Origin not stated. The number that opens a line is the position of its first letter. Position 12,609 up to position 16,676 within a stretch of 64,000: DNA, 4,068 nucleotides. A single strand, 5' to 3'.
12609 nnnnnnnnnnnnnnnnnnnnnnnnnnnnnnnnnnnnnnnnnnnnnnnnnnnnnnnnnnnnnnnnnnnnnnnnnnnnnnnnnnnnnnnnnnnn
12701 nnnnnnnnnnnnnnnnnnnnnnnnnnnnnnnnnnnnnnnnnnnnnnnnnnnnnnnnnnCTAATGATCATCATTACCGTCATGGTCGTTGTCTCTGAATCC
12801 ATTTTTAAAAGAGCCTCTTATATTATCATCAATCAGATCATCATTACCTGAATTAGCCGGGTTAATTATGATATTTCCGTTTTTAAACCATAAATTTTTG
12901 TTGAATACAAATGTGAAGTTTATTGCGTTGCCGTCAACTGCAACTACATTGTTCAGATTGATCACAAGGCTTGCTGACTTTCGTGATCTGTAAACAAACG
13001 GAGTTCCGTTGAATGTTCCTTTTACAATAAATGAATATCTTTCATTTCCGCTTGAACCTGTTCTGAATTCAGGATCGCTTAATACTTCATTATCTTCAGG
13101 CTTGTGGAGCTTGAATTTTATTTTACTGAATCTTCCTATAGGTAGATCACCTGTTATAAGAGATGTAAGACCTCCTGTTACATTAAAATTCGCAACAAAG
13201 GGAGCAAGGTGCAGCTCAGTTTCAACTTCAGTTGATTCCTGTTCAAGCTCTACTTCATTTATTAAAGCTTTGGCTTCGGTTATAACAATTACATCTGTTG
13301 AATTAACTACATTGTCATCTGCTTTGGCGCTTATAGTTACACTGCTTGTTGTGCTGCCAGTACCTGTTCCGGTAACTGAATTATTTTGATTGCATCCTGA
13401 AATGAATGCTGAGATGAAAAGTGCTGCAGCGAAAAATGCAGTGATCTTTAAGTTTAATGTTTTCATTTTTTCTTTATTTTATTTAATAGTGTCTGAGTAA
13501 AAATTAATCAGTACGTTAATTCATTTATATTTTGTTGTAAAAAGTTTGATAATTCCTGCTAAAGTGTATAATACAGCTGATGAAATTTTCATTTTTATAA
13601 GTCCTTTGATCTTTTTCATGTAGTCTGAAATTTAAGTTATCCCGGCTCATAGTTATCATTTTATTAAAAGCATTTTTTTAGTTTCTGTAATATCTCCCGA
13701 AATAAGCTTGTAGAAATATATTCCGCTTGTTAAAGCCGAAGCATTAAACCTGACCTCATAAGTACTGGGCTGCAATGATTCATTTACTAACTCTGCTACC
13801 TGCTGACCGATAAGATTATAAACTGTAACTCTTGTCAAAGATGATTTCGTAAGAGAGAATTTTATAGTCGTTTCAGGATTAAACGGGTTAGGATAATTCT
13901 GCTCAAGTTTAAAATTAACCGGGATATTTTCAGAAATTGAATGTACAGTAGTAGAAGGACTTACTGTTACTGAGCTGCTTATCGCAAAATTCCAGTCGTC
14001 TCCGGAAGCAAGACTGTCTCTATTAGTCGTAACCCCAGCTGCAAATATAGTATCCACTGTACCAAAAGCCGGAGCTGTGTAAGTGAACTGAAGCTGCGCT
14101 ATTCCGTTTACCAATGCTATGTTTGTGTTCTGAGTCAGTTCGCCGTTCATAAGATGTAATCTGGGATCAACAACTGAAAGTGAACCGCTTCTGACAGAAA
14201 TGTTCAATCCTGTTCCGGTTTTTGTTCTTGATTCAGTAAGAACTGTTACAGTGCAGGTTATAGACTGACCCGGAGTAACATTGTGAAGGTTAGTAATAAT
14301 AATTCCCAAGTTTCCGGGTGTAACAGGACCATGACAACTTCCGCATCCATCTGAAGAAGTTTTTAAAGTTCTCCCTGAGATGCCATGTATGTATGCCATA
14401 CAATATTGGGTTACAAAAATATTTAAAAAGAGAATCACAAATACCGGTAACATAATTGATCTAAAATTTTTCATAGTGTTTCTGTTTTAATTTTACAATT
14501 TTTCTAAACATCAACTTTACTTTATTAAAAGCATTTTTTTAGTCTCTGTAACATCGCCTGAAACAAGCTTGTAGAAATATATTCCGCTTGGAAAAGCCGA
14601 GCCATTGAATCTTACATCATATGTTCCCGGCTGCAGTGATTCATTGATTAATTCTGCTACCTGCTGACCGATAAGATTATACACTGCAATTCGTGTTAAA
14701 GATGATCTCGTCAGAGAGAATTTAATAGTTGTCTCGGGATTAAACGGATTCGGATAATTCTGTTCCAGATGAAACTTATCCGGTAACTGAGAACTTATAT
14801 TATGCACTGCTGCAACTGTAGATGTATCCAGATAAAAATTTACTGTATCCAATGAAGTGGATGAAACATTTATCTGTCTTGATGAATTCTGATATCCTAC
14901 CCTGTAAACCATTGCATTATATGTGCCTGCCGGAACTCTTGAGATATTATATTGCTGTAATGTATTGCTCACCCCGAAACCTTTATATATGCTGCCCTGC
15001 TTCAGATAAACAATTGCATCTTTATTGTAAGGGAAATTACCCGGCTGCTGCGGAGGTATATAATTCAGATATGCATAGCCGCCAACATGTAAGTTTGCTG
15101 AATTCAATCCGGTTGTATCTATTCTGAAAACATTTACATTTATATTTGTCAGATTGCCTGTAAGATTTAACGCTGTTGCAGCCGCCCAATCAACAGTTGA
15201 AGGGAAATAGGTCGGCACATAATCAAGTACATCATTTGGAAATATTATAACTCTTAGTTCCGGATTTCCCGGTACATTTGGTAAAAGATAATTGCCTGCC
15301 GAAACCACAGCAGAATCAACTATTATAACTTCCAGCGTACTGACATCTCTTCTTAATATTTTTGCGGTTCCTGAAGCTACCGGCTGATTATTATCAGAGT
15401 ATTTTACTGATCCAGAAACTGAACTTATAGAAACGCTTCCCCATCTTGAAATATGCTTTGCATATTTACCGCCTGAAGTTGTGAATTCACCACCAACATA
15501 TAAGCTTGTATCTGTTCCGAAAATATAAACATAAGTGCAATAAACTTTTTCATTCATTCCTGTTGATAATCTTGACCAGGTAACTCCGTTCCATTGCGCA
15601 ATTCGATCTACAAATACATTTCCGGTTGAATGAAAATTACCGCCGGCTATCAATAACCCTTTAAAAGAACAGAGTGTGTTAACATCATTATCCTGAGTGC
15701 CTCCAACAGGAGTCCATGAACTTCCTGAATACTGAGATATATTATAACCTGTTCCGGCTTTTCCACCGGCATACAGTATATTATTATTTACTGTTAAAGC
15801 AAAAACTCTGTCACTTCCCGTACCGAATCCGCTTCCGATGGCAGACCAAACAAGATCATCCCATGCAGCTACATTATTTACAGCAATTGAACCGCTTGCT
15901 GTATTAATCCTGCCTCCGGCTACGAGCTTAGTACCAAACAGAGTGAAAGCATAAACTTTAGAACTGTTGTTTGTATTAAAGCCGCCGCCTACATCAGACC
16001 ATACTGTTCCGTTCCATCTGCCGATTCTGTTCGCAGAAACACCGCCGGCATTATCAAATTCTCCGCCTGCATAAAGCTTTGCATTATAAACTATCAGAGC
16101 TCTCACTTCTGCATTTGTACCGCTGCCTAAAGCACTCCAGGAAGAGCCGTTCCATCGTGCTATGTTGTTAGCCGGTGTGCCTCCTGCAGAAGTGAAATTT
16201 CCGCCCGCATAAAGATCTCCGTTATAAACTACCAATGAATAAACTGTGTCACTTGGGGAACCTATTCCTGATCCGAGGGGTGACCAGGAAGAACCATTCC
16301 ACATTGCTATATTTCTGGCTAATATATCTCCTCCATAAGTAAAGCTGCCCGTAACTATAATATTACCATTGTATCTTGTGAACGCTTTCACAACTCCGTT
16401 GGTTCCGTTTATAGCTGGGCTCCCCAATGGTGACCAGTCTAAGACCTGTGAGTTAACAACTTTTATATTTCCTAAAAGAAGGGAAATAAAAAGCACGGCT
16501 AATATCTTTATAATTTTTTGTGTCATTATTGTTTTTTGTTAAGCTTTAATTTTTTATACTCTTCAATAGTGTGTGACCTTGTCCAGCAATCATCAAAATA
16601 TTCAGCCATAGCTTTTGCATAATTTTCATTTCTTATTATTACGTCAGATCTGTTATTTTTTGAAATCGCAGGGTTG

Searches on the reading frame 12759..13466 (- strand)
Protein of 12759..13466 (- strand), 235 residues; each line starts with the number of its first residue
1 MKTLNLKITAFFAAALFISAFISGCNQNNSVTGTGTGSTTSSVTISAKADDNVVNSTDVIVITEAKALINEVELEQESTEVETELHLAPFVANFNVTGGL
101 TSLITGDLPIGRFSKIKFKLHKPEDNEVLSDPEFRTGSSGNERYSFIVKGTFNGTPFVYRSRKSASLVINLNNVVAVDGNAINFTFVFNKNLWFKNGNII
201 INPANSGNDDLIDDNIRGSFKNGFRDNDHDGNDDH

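Call 11: search_protein_families(library=pfam, proteins=[window:12759-13466:-])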
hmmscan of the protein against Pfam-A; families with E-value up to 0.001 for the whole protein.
window:12759-13466:- (235 aa): 0 families

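Call 25: find_homologous_proteins(query=window:12759-13466:-, max_evalue=0.00001)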
Query window:12759-13466:- (235 aa): 151 proteins with E <= 0.00001 among 744 candidates; the best 120 are listed.
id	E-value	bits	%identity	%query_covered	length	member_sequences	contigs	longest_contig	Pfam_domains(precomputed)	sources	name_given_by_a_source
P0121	2.9e-147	506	100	100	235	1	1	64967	-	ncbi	-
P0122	1.2e-96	341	63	96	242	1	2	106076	-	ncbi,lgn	ncbi:hypothetical protein BH10BAC5_BH10BAC5_16470 [soil metagenome]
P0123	1.7e-92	327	64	96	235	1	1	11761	-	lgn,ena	-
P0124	7.4e-83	296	61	96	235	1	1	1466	-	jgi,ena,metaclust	metaclust:\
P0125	1.4e-74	269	54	100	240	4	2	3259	-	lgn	-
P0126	3.5e-74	267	56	100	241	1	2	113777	-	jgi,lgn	jgi:hypothetical protein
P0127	2.2e-72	261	53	100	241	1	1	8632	-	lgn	-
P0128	2.6e-72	261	53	100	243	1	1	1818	-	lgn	-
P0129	4.4e-72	261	53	96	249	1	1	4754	-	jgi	jgi:hypothetical protein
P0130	1.9e-71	258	52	97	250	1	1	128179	-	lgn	-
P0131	7.7e-70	253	53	97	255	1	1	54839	-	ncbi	-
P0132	5.6e-67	244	50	87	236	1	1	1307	-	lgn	-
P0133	6.0e-67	244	52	87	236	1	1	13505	-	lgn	-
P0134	7.8e-67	243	49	100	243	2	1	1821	-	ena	-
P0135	4.8e-66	241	46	100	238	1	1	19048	-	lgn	-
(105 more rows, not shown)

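Call 26: find_encoding_contigs(protein=P0121, flank=1000, max_places=2)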
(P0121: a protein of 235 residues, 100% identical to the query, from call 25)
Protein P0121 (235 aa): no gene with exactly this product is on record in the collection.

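Call 27: find_encoding_contigs(protein=P0122, flank=4000, max_places=3)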
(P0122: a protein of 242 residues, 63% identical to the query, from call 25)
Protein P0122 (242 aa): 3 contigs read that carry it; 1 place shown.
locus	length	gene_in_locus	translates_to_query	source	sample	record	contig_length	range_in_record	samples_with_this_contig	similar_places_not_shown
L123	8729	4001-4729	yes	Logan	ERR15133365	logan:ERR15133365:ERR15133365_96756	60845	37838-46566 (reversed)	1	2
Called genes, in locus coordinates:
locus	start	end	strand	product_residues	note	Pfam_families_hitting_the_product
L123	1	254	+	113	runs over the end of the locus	-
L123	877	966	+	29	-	-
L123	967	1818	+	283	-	PF01978:TrmB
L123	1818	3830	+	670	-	PF12768:Rax2 (weak), PF18962:Por_Secre_tail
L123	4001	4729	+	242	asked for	-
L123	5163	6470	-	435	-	PF14870:PSII_BNR (faint), PF18962:Por_Secre_tail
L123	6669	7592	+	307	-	PF02585:PIG-L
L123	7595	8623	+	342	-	PF01547:SBP_bac_1, PF13531:SBP_bac_11, PF13416:SBP_bac_8, PF13343:SBP_bac_6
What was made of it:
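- In L123 the next gene is convergent (call 27), so the array belongs to the lipoprotein 3' end.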

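Call 28: find_encoding_contigs(protein=P0126, flank=4000, max_places=3)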
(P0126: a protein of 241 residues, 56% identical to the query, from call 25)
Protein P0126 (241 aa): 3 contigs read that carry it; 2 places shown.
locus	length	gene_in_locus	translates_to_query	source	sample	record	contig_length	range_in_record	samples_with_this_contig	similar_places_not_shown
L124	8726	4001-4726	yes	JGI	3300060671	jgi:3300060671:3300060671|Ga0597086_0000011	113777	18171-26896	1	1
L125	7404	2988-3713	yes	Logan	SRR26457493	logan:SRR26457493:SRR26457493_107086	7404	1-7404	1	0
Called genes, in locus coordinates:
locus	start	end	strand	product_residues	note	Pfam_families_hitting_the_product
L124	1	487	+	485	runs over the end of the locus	PF00180:Iso_dh, PF18324:Isocitrate_DH_C_bact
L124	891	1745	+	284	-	PF01978:TrmB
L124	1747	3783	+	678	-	PF18962:Por_Secre_tail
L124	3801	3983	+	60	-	-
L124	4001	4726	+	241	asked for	-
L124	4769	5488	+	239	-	-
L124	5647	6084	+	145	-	-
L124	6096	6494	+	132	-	PF00583:Acetyltransf_1, PF13673:Acetyltransf_10, PF13508:Acetyltransf_7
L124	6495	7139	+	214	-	PF12766:Pyridox_oxase_2, PF01243:PNPOx_N, PF10590:PNP_phzG_C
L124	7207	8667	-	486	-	PF25064:ARM_TT21_5th (faint)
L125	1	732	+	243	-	?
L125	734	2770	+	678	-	PF18962:Por_Secre_tail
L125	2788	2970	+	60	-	-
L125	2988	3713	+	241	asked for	-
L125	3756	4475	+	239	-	-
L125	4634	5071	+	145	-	-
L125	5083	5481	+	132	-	PF00583:Acetyltransf_1, PF13673:Acetyltransf_10, PF13508:Acetyltransf_7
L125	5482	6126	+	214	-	PF12766:Pyridox_oxase_2, PF01243:PNPOx_N, PF10590:PNP_phzG_C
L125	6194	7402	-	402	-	?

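Call 37: find_encoding_contigs(protein=P0124, flank=2000, max_places=3)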
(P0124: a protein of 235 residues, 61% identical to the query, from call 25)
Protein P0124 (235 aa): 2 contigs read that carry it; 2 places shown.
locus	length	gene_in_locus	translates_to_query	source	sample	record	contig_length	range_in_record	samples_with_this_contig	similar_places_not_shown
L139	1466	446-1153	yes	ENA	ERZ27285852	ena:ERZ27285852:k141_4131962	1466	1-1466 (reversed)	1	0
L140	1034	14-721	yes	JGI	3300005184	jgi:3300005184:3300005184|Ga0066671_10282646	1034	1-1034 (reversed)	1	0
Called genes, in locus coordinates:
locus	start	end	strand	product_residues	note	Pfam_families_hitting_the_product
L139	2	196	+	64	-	?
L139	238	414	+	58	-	-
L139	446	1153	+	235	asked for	-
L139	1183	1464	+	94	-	?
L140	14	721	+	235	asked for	-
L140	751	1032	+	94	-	?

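Call 38: find_encoding_contigs(protein=P0125, flank=2500, max_places=3)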
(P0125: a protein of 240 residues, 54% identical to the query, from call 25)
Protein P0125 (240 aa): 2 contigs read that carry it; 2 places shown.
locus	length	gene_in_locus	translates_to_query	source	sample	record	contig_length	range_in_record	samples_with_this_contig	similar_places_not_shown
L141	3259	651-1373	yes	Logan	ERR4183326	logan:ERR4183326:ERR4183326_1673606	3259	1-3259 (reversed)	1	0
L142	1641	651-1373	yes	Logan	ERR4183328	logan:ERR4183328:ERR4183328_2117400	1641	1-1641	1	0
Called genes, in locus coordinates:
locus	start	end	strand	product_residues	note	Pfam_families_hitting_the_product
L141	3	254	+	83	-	?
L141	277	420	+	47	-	-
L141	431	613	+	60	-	-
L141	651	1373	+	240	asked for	-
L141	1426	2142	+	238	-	-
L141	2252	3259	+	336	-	?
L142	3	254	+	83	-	?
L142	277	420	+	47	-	-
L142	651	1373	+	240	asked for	-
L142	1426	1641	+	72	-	?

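Call 52: search_protein_families(library=ncbifam, proteins=[window:12759-13466:-], max_evalue=0.01)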
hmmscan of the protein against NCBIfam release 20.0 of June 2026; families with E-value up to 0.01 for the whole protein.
window:12759-13466:- (235 aa): 0 families

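Call 53: find_encoding_contigs(protein=P0131, flank=10000, max_places=2)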
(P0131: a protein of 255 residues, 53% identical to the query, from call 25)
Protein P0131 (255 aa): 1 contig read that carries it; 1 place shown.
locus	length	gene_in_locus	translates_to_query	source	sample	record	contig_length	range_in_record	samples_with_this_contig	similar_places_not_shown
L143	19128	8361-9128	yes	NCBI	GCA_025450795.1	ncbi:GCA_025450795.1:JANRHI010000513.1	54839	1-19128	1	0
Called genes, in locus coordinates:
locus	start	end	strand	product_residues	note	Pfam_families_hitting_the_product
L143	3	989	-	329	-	?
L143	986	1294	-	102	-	PF18916:Lycopene_cyc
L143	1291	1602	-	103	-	PF18916:Lycopene_cyc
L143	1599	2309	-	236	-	PF04240:Caroten_synth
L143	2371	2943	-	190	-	-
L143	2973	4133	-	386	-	PF13506:Glyco_transf_21, PF00535:Glycos_transf_2, PF10111:Glyco_tranf_2_2, PF13641:Glyco_tranf_2_3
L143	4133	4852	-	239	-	PF01553:Acyltransferase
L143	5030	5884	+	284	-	PF01978:TrmB, PF24217:DUF7436 (weak)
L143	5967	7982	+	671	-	PF12768:Rax2, PF13620:CarboxypepD_reg (faint), PF18962:Por_Secre_tail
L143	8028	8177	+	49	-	-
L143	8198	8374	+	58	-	-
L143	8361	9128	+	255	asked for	-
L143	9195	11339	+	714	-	PF14870:PSII_BNR, PF18962:Por_Secre_tail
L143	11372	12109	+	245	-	-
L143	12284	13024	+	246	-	PF00484:Pro_CA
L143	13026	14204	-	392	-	PF18096:Thump_like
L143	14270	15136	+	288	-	PF00905:Transpeptidase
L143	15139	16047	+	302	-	PF01073:3Beta_HSD (weak), PF01370:Epimerase, PF16363:GDP_Man_Dehyd (weak), PF08338:DUF1731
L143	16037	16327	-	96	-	PF00403:HMA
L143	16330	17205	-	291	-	-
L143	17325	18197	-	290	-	PF13115:YtkA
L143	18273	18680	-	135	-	PF03795:YCII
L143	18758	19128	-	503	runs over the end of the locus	-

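Call 54: find_encoding_contigs(protein=P0130, flank=10000, max_places=2)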
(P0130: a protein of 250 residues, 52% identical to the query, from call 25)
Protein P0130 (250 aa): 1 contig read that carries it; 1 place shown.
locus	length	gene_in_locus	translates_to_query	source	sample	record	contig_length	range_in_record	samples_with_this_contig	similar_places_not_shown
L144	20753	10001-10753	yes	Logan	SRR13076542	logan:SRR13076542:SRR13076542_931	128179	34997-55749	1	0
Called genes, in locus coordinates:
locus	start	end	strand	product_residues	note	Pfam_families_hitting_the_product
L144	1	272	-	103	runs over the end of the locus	PF18916:Lycopene_cyc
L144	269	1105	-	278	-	PF04240:Caroten_synth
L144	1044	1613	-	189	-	-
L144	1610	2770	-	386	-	PF13506:Glyco_transf_21, PF00535:Glycos_transf_2, PF10111:Glyco_tranf_2_2 (weak), PF13641:Glyco_tranf_2_3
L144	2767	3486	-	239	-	PF01553:Acyltransferase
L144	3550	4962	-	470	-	-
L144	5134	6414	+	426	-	PF25852:DUF6242_C (faint), PF15902:Sortilin-Vps10 (faint), PF02012:BNR (faint), PF18962:Por_Secre_tail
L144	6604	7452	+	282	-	PF01978:TrmB, PF24217:DUF7436 (weak)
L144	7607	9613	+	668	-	PF12768:Rax2, PF17164:DUF5122 (faint), PF13620:CarboxypepD_reg (weak), PF18962:Por_Secre_tail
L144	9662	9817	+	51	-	-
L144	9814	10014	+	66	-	-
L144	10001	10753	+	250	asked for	-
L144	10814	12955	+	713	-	PF14870:PSII_BNR, PF02012:BNR (faint), PF14870:PSII_BNR (weak), PF18962:Por_Secre_tail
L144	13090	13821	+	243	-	-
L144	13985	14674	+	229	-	PF00484:Pro_CA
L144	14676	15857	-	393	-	PF18096:Thump_like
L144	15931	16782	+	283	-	PF00905:Transpeptidase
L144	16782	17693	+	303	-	PF01370:Epimerase, PF08338:DUF1731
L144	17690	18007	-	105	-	PF00403:HMA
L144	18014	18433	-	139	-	PF03795:YCII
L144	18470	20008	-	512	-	-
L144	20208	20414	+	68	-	-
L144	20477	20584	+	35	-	-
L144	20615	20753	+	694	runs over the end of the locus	-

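Call 73: search_solved_structures(query=A8, max_evalue=1)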
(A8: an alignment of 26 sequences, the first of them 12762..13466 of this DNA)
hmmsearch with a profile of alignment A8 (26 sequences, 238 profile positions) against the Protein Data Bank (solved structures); distinct sequences matched with E-value up to 1: 0.

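Call 74: search_protein_families(library=pfam, proteins=[window:12759-13466:-], max_evalue=10)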
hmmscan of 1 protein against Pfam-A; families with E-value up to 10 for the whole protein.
window:12759-13466:- (235 aa): 1 family
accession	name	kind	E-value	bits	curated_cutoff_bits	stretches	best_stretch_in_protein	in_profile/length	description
PF05880.17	Fiji_64_capsid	-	0.67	8.6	27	2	54-93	122-161/544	Fijivirus 64 kDa capsid protein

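Call 79: predict_structure(alignment_id=A8)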
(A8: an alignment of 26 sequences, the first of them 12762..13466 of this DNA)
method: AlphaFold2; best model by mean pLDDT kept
length: 235 residues; sequences in the alignment: 26
mean_pLDDT: 82.5   pTM: 0.75
mean pLDDT of the five models: 82.5, 80.0, 79.4, 78.7, 77.6
residues with pLDDT >= 90: 131; 70-90: 61; 50-70: 19; < 50: 24
segments of 3 or more residues with pLDDT < 50: 1-5, 19-36
pLDDT, mean of each block of 10 residues (from residue 1): 47 53 36 52 92 68 95 86 84 90 90 94 88 86 94 95 94 90 92 91 94 95 90 86
secondary structure, 60 per line:
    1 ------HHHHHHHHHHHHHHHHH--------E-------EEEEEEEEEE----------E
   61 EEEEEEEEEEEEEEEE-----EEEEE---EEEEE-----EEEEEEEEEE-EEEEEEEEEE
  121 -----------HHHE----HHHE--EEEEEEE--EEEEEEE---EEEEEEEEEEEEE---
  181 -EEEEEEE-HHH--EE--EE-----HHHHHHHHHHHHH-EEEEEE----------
elements in order: H7-23 E40-49 E60-76 E82-86 E90-94 E100-109 E111-120 E146-152 E155-161 E165-177 E182-188 H206-218 E220-225

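Call 81: fold_search(model_id=the predicted structure, library=pdb)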
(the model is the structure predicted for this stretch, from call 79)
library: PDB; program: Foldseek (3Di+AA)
matches with E <= 10: 294; with E <= 0.001: 0
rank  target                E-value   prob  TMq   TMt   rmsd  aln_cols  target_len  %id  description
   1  7l6g_E                2.5e-03  1.00  0.46  0.38   6.3       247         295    8  MbnP from Methylosinus trichosporium (released 2021-05-26)
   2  7l6g_C                2.8e-03  1.00  0.47  0.39   5.9       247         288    8  MbnP from Methylosinus trichosporium (released 2021-05-26)
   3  7l6g_A                3.3e-03  1.00  0.43  0.36   6.5       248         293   10  MbnP from Methylosinus trichosporium (released 2021-05-26)
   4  8uw4_A                1.7e-02  0.72  0.22  0.35   9.7       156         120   13  Crystal structure of hydroxyisourate hydrolase from Herbaspirillum seropedicae (released 2024-01-31)
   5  7l6g_F                1.8e-02  0.99  0.46  0.38   6.3       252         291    8  MbnP from Methylosinus trichosporium (released 2021-05-26)
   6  4ecn                  2.3e-02  0.90  0.26  0.09   7.2       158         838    9  Crystal structure of a leucine-rich repeat protein (BT_0210) from Bacteroides thetaiotaomicron VPI-5482 at 2.80 A resolu (released 2012-05-23)
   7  8uw4_D                2.3e-02  0.66  0.22  0.37   9.7       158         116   13  Crystal structure of hydroxyisourate hydrolase from Herbaspirillum seropedicae (released 2024-01-31)
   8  3qva_B                3.5e-02  0.63  0.22  0.39   8.4       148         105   15  Structure of Klebsiella pneumoniae 5-hydroxyisourate hydrolase (released 2011-08-24)
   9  4h40_A                3.5e-02  0.30  0.20  0.17  11.9       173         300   11  Crystal structure of a putative cell adhesion protein (BF2867) from Bacteroides fragilis NCTC 9343 at 2.57 A resolutio (released 2012-10-03)
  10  9h68_A                3.7e-02  0.33  0.20  0.13  16.3       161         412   12  Crystal Structure of the spore gernation lytic transglycosylase SleC from Clostridioides difficile in its zymogenic fo (released 2025-02-12)
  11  9h68_D                4.3e-02  0.23  0.17  0.11  16.4       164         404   12  Crystal Structure of the spore gernation lytic transglycosylase SleC from Clostridioides difficile in its zymogenic fo (released 2025-02-12)
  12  5z5m_C                4.6e-02  0.38  0.21  0.19   8.9       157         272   12  Crystal structure of (S)-allantoin synthase (released 2018-11-21)
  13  1pfo                  5.4e-02  0.21  0.18  0.11   9.0       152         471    9  PERFRINGOLYSIN O (released 1998-08-05)
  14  3qva_A                6.0e-02  0.47  0.21  0.36   8.7       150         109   16  Structure of Klebsiella pneumoniae 5-hydroxyisourate hydrolase (released 2011-08-24)
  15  4k4k_B                6.0e-02  0.28  0.18  0.17  11.0       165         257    9  Crystal structure of a putative cell adhesion protein (BACUNI_00621) from Bacteroides uniformis ATCC 8492 at 1.67 A re (released 2013-05-01)
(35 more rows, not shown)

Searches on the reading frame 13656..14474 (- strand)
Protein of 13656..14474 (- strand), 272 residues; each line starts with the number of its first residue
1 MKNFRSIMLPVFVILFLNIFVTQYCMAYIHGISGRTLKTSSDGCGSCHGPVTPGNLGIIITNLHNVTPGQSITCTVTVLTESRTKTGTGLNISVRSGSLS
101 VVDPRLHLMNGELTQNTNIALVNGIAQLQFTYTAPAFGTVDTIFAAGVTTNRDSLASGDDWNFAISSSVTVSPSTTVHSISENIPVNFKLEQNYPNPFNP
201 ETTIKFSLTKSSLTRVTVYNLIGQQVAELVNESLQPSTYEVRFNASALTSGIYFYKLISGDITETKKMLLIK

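Call 11: search_protein_families(library=pfam, proteins=[window:13656-14474:-])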
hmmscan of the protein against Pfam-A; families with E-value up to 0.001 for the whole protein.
window:13656-14474:- (272 aa): 1 family
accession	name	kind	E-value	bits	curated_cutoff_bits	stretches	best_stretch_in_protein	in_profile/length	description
PF18962.6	Por_Secre_tail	-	5.6e-13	49.4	27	1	194-268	2-73/75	Secretion system C-terminal sorting domain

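Call 52: search_protein_families(library=ncbifam, proteins=[window:13656-14474:-], max_evalue=0.01)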
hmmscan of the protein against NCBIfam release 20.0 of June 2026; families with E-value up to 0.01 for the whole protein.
window:13656-14474:- (272 aa): 6 families
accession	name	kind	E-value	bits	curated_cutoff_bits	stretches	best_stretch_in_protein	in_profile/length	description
NF041895.1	choice_anch_V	domain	2.6e-28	99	42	1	20-164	4-147/150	choice-of-anchor V domain-containing protein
NF041894.1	MXAN_6652_fam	equivalog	8.7e-16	58.1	200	1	21-176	9-160/203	MXAN_6652 family MXYO-CTERM-anchored protein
TIGR04183.1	Por_Secre_tail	domain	1e-11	44.7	23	1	194-269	2-70/72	T9SS type A sorting domain-containing protein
NF038113.1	T9SSA_dep_M36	equivalog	5.1e-10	38.2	885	1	186-270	788-868/869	T9SS-dependent M36 family metallopeptidase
NF052323.1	T9SSA_dep_M6i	equivalog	6.4e-09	34.3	600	1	190-272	957-1038/1043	T9SS-dependent M6-like inactivated metalloprotease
NF033707.1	T9SS_sortase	equivalog_domain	0.0017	16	420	1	190-258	998-1076/1095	type IX secretion system sortase PorU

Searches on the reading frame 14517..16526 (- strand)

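Call 11: search_protein_families(library=pfam, proteins=[window:14517-16526:-])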
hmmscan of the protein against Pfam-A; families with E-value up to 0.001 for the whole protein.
window:14517-16526:- (669 aa): 5 families
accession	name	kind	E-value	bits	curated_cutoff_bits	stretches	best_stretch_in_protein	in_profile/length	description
PF18962.6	Por_Secre_tail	-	5.3e-11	43.1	27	1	591-665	2-73/75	Secretion system C-terminal sorting domain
PF12768.13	Rax2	-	3.2e-07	30.4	28.8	0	132-289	18-176/254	Rax2 C-terminal beta propeller domain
PF17164.10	DUF5122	-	5.8e-05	23.7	27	0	103-124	4-25/36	Domain of unknown function (DUF5122) beta-propeller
PF13620.12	CarboxypepD_reg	-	0.00013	22.7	32.3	0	519-566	33-81/82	Carboxypeptidase regulatory-like domain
PF19565.4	DUF6087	-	0.00046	20.9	27.1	0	121-141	45-65/99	Family of unknown function (DUF6087)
